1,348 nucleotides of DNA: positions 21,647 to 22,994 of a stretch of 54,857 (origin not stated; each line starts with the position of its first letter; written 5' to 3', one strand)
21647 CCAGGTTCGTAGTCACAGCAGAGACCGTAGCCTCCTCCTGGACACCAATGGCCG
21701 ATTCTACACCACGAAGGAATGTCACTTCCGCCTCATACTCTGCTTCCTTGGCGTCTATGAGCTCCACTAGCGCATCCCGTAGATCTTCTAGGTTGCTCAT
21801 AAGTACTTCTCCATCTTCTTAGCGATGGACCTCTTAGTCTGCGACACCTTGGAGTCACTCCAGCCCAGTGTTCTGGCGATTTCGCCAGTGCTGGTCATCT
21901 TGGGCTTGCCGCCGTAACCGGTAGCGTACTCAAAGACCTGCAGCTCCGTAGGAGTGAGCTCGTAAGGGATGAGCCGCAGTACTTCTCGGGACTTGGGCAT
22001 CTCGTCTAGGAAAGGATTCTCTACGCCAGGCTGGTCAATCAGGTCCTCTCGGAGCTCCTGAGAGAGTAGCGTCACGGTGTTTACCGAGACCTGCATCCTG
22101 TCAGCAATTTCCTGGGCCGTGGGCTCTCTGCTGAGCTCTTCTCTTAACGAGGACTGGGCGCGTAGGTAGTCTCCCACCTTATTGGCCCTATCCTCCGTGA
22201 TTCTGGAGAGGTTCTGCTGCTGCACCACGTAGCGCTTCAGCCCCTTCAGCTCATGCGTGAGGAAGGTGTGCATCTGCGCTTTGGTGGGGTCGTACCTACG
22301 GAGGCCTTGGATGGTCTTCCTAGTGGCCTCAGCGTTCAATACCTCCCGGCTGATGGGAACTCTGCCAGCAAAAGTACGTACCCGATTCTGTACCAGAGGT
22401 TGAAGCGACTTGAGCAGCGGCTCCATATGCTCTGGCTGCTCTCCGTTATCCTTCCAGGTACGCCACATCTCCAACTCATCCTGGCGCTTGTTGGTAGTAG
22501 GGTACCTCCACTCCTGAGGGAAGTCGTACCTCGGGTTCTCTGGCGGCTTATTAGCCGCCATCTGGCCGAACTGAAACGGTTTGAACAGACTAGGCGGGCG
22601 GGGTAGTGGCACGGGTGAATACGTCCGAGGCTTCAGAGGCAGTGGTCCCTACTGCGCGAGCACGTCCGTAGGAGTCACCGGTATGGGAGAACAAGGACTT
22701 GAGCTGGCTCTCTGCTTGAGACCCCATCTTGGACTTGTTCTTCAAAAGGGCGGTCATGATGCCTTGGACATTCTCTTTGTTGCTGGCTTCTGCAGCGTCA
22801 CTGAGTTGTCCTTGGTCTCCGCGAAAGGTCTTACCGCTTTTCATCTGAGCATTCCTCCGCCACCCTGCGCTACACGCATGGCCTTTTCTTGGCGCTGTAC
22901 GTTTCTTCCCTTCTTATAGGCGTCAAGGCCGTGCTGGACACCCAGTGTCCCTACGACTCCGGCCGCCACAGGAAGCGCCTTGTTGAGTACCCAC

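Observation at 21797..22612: Sigma-70-family-like factor embedded in the giant-protein structural block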

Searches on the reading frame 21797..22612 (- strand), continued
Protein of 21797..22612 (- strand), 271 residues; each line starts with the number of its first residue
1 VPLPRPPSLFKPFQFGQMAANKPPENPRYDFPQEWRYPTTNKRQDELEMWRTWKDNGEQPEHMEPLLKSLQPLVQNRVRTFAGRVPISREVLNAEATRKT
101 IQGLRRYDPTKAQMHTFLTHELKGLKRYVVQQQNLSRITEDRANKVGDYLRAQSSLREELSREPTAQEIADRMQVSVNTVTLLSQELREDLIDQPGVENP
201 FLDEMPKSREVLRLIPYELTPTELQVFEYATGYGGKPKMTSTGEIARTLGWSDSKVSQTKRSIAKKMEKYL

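Call 50: fold_search(model_id=the predicted structure, library=pdb)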
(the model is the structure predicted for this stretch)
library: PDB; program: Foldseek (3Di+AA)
matches with E <= 10: 362; with E <= 0.001: 118
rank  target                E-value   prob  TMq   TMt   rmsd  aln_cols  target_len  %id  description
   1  9a7s_A                1.1e-07  1.00  0.30  0.32  17.2       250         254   18  Integrative model of RPSD-RPOB by crosslinking MS and deep learning (released 2024-09-18)
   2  7vf9_F                2.2e-07  1.00  0.35  0.35  13.2       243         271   20  Cryo-EM structure of Pseudomonas aeruginosa RNAP sigmaS holoenzyme complexes (released 2022-07-27)
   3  5ipl_F                2.8e-07  1.00  0.36  0.35  12.5       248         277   17  SigmaS-transcription initiation complex with 4-nt nascent RNA (released 2016-03-30)
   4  9a58_A                6.4e-07  1.00  0.35  0.27  12.5       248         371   17  Integrative model of SIGA-RPOC by crosslinking MS and deep learning (released 2024-09-18)
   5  6uu7_FFF              6.4e-07  1.00  0.35  0.35  13.2       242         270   18  E. coli sigma-S transcription initiation complex with a 6-nt RNA and an NTP ("Old" crystal soaked with UTP, CTP, ddG (released 2020-08-26)
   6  9a50_A                9.4e-07  1.00  0.36  0.37  13.3       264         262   17  Integrative model of RPSB-RPOC by crosslinking MS and deep learning (released 2024-09-18)
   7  6uu9_FFF              9.4e-07  1.00  0.35  0.35  13.1       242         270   18  E. coli mutant sigma-S transcription initiation complex with an 8-nt RNA ("Fresh" mutant crystal soaked with GTP, UT (released 2020-08-26)
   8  6dcf_F                1.0e-06  1.00  0.31  0.29  13.0       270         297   18  Crystal structure of a Mycobacterium smegmatis transcription initiation complex with Rifampicin-resistant RNA polymera (released 2018-09-05)
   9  8x6f_E                1.3e-06  1.00  0.35  0.35  12.4       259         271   17  Cryo-EM structure of Staphylococcus aureus sigA-dependent RNAP-promoter open complex (released 2024-06-05)
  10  6vvv_F                1.7e-06  1.00  0.31  0.28  12.9       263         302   18  Crystal structure of a Mycobacterium smegmatis transcription initiation complex with Rifampicin-resistant RNA polymera (released 2020-10-21)
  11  6omf_F                1.8e-06  1.00  0.35  0.34  12.7       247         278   16  CryoEM structure of SigmaS-transcription initiation complex with activator Crl (released 2019-08-28)
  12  6lts_F                2.1e-06  1.00  0.26  0.22  13.7       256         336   19  Crystal structure of Thermus thermophilus transcription initiation complex comprising a truncated sigma finger (released 2020-03-11)
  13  8x6g_H                2.6e-06  1.00  0.34  0.37  12.6       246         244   20  Cryo-EM structure of Staphylococcus aureus sigB-dependent RNAP-promoter open complex (released 2024-06-05)
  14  5tw1_F                2.7e-06  1.00  0.31  0.28  13.2       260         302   18  Crystal structure of a Mycobacterium smegmatis transcription initiation complex with RbpA (released 2017-01-18)
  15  6vvt_F                2.7e-06  1.00  0.31  0.28  12.7       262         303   18  Crystal structure of a Mycobacterium smegmatis transcription initiation complex with Rifampicin-resistant RNA polymera (released 2020-10-21)
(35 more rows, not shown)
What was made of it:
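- All top Foldseek hits are sigma factors at probability 1.00 (call 50).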

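Call 81: search_solved_structures(query=A4, max_evalue=0.001, show_alignments=1)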
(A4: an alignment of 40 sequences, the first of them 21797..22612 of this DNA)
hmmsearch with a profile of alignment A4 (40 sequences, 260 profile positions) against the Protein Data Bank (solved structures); distinct sequences matched with E-value up to 0.001: 59.
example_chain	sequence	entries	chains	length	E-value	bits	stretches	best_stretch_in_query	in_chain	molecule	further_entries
5tw1_F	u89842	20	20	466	6.8e-10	42.1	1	55-181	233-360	RNA polymerase sigma factor SigA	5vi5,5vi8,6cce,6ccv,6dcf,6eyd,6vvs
5uh5_F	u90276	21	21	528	8.5e-10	41.8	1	55-181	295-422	RNA polymerase sigma factor SigA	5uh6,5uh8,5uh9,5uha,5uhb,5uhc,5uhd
7kif_F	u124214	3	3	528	8.5e-10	41.8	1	55-181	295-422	RNA polymerase sigma factor SigA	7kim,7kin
6bzo_F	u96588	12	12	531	8.6e-10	41.8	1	55-181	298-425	RNA polymerase sigma factor SigA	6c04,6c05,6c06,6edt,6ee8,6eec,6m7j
9e7v_F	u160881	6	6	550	9.2e-10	41.7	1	55-181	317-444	RNA polymerase sigma factor SigA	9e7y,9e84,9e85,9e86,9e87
6pfv_A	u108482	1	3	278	1.1e-09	41.4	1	37-250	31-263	RNA polymerase sigma factor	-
7ckq_F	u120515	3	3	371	1.8e-09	40.7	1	83-177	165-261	RNA polymerase sigma factor SigA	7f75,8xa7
3dxj_F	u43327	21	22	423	4e-09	39.6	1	61-171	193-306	RNA polymerase pricipal sigma factor (RpoD); CHAIN F, P | RNA polymerase sigma factor | RNA polymerase sigma factor SigA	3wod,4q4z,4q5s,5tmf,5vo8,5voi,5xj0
1iw7_F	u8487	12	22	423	4e-09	39.6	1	61-171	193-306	RNA polymerase sigma-70 subunit | principal sigma factor | DNA-directed RNA polymerase sigma chain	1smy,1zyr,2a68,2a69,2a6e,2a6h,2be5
4g7h_F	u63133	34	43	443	4.7e-09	39.3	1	61-171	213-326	RNA polymerase sigma factor | DNA directed RNA polymerase sigma factor A | RNA polymerase sigma factor SigA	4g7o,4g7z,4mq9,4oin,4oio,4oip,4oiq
5x21_F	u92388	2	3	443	4.7e-09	39.3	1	61-171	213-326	RNA polymerase sigma factor SigA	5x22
9ujk_F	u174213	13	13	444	4.8e-09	39.3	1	61-171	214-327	RNA polymerase sigma factor SigA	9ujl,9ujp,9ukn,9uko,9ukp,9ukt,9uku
9fo6_F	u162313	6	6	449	4.8e-09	39.3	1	61-171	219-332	RNA polymerase sigma factor SigA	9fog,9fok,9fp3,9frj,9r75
8h3v_G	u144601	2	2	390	5.1e-09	39.2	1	67-175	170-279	RNA polymerase sigma factor SigA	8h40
7l7b_F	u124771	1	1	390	5.8e-09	39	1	83-175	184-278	RNA polymerase sigma factor SigA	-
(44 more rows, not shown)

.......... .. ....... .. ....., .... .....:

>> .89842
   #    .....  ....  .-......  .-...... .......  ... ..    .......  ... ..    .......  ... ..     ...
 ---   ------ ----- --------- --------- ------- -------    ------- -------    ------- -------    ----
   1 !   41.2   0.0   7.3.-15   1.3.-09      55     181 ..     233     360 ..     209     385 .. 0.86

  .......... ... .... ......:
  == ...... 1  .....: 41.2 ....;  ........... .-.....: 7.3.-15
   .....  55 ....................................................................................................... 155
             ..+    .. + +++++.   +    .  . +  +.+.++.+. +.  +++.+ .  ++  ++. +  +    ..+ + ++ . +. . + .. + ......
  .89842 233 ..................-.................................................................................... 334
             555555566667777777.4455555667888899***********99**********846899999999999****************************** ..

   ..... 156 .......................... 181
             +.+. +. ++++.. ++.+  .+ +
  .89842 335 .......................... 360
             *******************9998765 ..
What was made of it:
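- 22214..22492 (-): Sigma2-like domain (aa 41-133; regions 2.1-2.4, includes YDP...TF and the invariant R127, Q133, N134). The PDB profile aligns to SigA 233-360, E=6.8e-10 (call 81).
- On Sigma-70 family of RNAP initiation factors: The family profile aligns to SigA 233-360 (E=6.8e-10; call 81).
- Family profile against the PDB: all 59 hits are sigma factors, best 6.8e-10, with WhiG covered over profile positions 37-250 of 260 (call 81).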

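Call 82: search_protein_families(library=pfam, alignment_id=A4, max_evalue=0.01)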
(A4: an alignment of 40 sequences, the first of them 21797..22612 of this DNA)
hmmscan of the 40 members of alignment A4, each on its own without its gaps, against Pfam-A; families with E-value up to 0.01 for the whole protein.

A. member 1, window:21797-22612:- (271 aa): 7 families
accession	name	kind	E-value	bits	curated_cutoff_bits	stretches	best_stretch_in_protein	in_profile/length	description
PF04539.22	Sigma70_r3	-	1.8e-08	34.8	25.3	1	146-181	3-38/78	Sigma-70 region 3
PF04545.22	Sigma70_r4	-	0.00022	21.1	24.1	0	219-267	5-48/50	Sigma-70, region 4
PF00196.25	GerE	-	0.00035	20.6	23.5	0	219-268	3-46/57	Bacterial regulatory proteins, luxR family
PF04967.18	HTH_10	-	0.00066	19.9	23.1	0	219-266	1-50/53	HTH DNA binding domain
PF12840.13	HTH_20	-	0.00077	19.8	27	0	162-181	17-36/51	Helix-turn-helix domain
PF08281.18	Sigma70_r4_2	-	0.0013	18.7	25.7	0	166-180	29-43/54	Sigma-70, region 4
PF13384.12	HTH_23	-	0.004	17.4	24.6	0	165-181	19-35/50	Homeodomain-like domain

B. families by the number of members that match (of 40 scanned): 20 families
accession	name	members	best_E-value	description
PF04539.22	Sigma70_r3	40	9.2e-13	Sigma-70 region 3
PF24034.1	DUF7343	25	0.00013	Domain of unknown function (DUF7343)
PF04545.22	Sigma70_r4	20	6.2e-06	Sigma-70, region 4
PF12802.13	MarR_2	7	2.2e-05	MarR family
PF13384.12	HTH_23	7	4.1e-05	Homeodomain-like domain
PF12840.13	HTH_20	5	0.00077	Helix-turn-helix domain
PF00196.25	GerE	4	0.00035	Bacterial regulatory proteins, luxR family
PF13545.12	HTH_Crp_2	4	0.0012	Crp-like helix-turn-helix domain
PF01418.23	HTH_6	4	0.002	Helix-turn-helix domain, rpiR family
PF08281.18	Sigma70_r4_2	2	0.0013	Sigma-70, region 4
PF18780.6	HNH_repeat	2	0.0033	Homing endonuclease associated repeat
PF08279.18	HTH_11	2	0.0061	HTH domain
PF10241.14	KxDL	2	0.0087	Uncharacterized conserved protein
PF15391.11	DUF4614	1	0.00028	Domain of unknown function (DUF4614)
PF04967.18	HTH_10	1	0.00066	HTH DNA binding domain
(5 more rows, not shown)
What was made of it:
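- On Sigma-70 family of RNAP initiation factors: Caveat: the Pfam Sigma70_r2 model alone detects 1 of 40 members (call 82), so the domain is strongly diverged.
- Pfam Sigma70_r2 is undetectable in 39 of 40 members (call 82).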

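Call 97: search_protein_representatives(alignment_id=A4)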
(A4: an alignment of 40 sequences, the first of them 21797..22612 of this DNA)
Query: 40 sequences, 260 profile positions. Proteins with E-value up to 0.001 (for the whole library): 12115; up to 1e-10: 1638; up to 1e-30: 574. The best 150 are listed.
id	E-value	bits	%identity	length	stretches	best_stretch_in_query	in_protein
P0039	1.7e-106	371.9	-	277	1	3-259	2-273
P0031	2.2e-99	348.6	-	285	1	22-260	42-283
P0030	4.1e-99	347.7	-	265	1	14-260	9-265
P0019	1.1e-97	342.9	-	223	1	38-259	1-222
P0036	9.9e-93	326.7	-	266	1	5-258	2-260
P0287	6.2e-92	324.1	-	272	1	6-259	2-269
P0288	2.2e-88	312.5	-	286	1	17-260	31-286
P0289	5.2e-85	301.4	-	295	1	10-259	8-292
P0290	2.8e-84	299.0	-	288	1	16-257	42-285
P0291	9.5e-84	297.3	-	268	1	5-259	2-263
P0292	6.9e-80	284.6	-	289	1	4-260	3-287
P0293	2.4e-78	279.6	-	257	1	22-259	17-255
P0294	4.1e-78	278.8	-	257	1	8-260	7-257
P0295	4.7e-78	278.6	-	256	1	20-259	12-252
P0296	3.3e-76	272.6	-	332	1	28-260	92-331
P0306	1.4e-68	247.6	-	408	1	23-259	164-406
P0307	3.5e-68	246.3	-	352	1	25-260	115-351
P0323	2.5e-64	233.7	-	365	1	28-259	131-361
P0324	2.9e-64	233.5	-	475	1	24-259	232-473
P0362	1.3e-57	211.6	-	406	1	27-256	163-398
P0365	1.8e-57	211.2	-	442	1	21-259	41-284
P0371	2.5e-56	207.4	-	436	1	4-255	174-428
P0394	4.6e-54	200.0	-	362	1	26-259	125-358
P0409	4.5e-53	196.8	-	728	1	30-259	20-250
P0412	1.0e-52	195.6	-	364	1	3-256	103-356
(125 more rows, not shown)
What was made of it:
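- On Arash-gp10-type phage sigma subfamily (baseplate-operon sigma): 574 representative clusters at E<=1e-30 (call 97).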

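Call 98: search_protein_families(library=pfam, proteins=[P0409, P0324, P0306, P0362, P0365, P0371, P0323, P0394, P0412, P0307], max_evalue=0.001)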
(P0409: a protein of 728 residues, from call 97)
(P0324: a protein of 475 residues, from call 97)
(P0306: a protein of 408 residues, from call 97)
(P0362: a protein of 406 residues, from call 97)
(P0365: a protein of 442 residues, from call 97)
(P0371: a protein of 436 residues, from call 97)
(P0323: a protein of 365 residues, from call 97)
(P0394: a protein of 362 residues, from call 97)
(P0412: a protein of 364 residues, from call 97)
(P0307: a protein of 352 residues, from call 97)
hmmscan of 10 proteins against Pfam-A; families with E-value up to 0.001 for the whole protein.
P0409 (728 aa): 2 families
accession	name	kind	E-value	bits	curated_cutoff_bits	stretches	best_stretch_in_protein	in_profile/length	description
PF04539.22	Sigma70_r3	-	2.5e-07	31.1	25.3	1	125-191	2-65/78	Sigma-70 region 3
PF04383.19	KilA-N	-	9.8e-06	25.8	23.8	1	347-452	3-100/107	KilA-N domain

P0324 (475 aa): 1 family
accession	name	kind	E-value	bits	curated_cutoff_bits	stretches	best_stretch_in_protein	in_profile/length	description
PF04539.22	Sigma70_r3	-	0.00034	21.1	25.3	0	348-391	3-46/78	Sigma-70 region 3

P0306 (408 aa): 1 family
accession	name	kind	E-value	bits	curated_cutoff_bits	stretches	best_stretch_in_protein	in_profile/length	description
PF04539.22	Sigma70_r3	-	4.6e-08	33.5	25.3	1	280-319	2-41/78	Sigma-70 region 3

P0362 (406 aa): 0 families

P0365 (442 aa): 2 families
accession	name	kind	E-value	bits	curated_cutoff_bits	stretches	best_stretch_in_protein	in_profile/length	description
PF18823.6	InPase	-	1.7e-23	83.4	26.8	1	291-413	11-134/135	Inorganic Pyrophosphatase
PF04539.22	Sigma70_r3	-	0.00023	21.6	25.3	0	161-192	9-40/78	Sigma-70 region 3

P0371 (436 aa): 1 family
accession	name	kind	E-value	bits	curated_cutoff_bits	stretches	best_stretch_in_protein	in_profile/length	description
PF04539.22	Sigma70_r3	-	3.9e-05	24.1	25.3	1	305-341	7-43/78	Sigma-70 region 3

P0323 (365 aa): 1 family
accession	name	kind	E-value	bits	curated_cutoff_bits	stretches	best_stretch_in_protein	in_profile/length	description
PF04539.22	Sigma70_r3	-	1.4e-07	31.9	25.3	1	237-275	2-40/78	Sigma-70 region 3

P0394 (362 aa): 1 family
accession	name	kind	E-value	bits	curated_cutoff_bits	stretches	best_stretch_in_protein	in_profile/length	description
PF04539.22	Sigma70_r3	-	2.2e-11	44.1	25.3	1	233-269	3-39/78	Sigma-70 region 3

P0412 (364 aa): 2 families
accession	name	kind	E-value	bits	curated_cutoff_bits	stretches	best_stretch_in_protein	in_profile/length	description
PF04539.22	Sigma70_r3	-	1.5e-08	35.1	25.3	1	239-278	7-46/78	Sigma-70 region 3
PF04542.20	Sigma70_r2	-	0.0005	20.3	24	0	155-209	1-55/71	Sigma-70 region 2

P0307 (352 aa): 1 family
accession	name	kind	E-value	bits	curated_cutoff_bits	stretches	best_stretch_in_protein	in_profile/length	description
PF04539.22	Sigma70_r3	-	3.7e-07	30.6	25.3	1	226-266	3-43/78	Sigma-70 region 3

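Call 99: find_encoding_contigs(protein=P0365, flank=10000, max_places=3)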
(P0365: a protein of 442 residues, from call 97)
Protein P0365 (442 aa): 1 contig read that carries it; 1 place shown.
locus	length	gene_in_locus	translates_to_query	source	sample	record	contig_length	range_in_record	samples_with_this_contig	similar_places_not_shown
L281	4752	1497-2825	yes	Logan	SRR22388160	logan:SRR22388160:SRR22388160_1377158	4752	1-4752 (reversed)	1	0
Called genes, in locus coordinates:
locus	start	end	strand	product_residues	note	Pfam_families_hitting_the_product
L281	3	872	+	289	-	?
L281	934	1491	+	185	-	-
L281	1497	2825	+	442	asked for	PF18823:InPase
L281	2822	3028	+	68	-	-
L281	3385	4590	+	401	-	-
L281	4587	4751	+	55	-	?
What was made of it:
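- The sigma-InPase fusion is a single case on a 4.7-kb contig (call 99).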

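Call 101: find_encoding_contigs(protein=P0031, flank=500, max_places=10)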
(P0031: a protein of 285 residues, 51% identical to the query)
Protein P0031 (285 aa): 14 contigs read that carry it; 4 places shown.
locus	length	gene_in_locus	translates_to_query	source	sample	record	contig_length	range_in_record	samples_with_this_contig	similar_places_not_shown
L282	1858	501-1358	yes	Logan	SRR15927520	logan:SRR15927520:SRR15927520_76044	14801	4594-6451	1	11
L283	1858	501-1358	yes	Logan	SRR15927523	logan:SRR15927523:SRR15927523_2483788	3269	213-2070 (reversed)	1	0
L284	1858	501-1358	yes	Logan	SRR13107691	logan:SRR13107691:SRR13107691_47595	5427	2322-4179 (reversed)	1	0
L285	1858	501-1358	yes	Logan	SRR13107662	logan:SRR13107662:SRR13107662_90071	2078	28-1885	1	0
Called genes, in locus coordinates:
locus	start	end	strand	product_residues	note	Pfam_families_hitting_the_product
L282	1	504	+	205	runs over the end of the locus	-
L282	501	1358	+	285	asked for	-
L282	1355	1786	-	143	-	-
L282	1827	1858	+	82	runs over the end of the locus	-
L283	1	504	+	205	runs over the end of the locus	-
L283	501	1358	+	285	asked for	-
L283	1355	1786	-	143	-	-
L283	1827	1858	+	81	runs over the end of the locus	?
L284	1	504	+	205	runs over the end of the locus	-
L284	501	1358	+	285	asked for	-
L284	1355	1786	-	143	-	-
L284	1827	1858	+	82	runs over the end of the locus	-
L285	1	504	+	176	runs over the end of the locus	?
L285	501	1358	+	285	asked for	-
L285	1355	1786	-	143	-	-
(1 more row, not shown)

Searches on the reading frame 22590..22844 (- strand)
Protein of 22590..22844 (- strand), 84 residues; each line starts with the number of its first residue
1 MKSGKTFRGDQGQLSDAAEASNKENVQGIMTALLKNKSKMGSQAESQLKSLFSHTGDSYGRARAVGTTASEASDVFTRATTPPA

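Call 93: search_protein_families(library=phrogs, proteins=[window:22590-22844:-], max_evalue=0.01)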
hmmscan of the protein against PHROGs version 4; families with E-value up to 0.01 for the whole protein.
window:22590-22844:- (84 aa): 0 families
